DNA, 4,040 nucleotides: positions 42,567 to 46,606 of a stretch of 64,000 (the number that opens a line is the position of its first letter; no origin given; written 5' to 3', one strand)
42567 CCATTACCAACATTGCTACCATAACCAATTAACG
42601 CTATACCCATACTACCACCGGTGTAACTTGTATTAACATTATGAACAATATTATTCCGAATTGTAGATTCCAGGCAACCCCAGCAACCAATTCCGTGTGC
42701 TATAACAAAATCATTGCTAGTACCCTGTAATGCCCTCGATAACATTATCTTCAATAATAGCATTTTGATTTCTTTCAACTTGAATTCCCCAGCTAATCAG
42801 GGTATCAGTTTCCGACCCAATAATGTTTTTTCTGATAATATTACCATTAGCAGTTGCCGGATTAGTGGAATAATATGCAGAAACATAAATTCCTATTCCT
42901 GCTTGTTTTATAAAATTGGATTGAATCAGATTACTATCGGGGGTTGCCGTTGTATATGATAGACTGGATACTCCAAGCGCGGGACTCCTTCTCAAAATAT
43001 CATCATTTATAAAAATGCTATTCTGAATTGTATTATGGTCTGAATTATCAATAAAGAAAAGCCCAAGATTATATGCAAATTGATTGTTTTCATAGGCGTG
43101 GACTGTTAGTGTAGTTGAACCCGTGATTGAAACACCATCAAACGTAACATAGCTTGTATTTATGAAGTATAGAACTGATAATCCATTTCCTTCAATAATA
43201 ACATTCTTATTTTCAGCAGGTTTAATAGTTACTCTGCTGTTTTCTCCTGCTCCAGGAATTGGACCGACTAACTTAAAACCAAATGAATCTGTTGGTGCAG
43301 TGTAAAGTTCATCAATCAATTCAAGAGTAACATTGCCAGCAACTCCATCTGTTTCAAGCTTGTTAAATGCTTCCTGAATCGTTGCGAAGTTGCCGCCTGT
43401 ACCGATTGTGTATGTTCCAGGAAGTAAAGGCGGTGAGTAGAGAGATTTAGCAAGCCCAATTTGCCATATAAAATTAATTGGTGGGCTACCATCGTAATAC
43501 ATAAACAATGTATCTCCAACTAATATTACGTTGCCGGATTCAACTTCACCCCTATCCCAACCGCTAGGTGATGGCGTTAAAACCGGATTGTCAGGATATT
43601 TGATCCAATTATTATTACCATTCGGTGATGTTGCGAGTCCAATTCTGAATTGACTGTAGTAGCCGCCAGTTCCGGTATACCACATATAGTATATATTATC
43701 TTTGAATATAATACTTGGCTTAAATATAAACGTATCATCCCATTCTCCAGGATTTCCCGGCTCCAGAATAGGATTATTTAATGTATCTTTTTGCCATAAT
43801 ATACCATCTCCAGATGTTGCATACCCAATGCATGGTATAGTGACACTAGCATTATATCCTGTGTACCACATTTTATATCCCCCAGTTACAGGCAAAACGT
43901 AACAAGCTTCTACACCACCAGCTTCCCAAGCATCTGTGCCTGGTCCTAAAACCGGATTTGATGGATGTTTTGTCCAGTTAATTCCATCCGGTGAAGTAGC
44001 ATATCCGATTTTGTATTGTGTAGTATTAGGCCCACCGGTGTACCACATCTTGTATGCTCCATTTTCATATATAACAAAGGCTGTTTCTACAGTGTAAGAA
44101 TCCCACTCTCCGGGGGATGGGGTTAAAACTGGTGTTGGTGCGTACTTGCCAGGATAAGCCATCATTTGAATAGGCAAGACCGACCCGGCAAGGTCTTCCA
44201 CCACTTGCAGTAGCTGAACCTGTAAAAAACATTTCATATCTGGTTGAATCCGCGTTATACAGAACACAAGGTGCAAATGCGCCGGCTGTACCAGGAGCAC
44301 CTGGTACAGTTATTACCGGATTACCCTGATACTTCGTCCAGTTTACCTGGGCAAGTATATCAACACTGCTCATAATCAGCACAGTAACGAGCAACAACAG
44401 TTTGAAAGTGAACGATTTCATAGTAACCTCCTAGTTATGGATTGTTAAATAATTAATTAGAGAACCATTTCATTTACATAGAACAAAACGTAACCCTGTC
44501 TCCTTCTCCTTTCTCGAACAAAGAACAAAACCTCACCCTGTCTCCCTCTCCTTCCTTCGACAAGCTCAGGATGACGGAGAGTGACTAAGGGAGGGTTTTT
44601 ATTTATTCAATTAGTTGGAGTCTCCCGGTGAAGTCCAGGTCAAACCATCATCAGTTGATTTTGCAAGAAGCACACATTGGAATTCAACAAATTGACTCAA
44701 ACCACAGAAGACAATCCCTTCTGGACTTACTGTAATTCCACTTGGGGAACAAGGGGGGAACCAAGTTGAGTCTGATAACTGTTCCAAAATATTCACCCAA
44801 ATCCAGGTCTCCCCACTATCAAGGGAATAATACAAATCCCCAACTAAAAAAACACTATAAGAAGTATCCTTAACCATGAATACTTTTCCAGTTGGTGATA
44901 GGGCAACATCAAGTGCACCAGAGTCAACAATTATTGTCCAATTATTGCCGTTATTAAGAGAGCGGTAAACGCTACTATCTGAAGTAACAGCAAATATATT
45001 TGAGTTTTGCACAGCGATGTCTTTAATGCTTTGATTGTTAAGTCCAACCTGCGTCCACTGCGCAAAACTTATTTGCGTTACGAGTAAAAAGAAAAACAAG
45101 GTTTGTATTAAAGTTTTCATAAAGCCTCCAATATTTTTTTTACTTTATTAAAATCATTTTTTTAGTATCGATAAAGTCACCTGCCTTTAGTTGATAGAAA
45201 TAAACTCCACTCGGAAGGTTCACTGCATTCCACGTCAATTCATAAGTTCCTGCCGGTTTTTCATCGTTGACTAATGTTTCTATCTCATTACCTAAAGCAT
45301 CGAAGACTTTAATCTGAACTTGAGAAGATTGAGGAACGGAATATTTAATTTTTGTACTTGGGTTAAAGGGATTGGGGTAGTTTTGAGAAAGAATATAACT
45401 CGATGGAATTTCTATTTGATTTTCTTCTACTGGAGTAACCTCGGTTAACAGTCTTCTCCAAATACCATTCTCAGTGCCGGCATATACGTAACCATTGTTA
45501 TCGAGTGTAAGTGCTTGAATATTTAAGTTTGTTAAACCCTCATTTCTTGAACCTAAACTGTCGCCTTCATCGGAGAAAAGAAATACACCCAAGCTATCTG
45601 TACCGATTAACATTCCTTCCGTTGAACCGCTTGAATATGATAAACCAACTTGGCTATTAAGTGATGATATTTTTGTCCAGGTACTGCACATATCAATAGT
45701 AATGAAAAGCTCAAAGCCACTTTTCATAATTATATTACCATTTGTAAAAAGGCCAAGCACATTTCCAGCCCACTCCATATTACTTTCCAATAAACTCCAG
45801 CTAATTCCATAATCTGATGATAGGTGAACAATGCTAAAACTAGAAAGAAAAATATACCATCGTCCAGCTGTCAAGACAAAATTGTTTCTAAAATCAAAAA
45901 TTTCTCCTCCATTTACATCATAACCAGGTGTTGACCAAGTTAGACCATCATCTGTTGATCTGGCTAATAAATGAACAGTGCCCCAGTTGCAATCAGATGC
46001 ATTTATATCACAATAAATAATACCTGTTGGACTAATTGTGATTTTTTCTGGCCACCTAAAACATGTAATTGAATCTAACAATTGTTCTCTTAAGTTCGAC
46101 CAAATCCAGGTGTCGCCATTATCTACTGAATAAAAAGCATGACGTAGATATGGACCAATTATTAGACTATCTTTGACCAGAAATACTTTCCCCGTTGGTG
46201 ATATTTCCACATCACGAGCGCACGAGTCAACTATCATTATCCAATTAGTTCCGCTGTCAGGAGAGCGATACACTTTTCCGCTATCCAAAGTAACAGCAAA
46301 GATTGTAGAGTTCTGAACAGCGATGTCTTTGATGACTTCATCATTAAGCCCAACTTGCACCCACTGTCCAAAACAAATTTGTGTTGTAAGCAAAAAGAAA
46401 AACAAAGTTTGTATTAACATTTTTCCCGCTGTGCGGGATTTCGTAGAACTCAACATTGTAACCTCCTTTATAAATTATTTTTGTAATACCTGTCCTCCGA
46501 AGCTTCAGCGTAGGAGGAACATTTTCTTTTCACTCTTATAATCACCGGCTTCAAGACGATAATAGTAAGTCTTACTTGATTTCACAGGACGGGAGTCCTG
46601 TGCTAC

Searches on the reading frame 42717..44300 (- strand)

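Call 71: search_protein_families(library=pfam, proteins=[window:42717-44300:-], max_evalue=0.001)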
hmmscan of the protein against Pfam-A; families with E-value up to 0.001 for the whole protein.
window:42717-44300:- (527 aa): 3 families
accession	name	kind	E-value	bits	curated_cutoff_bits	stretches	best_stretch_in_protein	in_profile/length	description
PF04041.19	Glyco_hydro_130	-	6.2e-10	39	26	1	85-151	56-120/320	beta-1,4-mannooligosaccharide phosphorylase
PF00251.26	Glyco_hydro_32N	-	8.3e-06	26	22.1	0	140-246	20-125/307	Glycosyl hydrolases family 32 N-terminal domain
PF13229.12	Beta_helix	-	0.00039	20.5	25.9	0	388-524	24-137/158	Right handed beta helix region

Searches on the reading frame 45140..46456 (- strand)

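Call 79: search_protein_families(library=pfam, proteins=[window:45140-46456:-], max_evalue=0.00001)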
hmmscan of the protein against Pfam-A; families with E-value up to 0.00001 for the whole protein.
window:45140-46456:- (438 aa): 2 families
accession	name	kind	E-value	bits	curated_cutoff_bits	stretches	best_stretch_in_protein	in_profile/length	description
PF18962.6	Por_Secre_tail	-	1.1e-10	42.1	27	1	360-435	2-74/75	Secretion system C-terminal sorting domain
PF15902.12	Sortilin-Vps10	-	1.2e-06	28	33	0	210-267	3-64/446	Sortilin, neurotensin receptor 3,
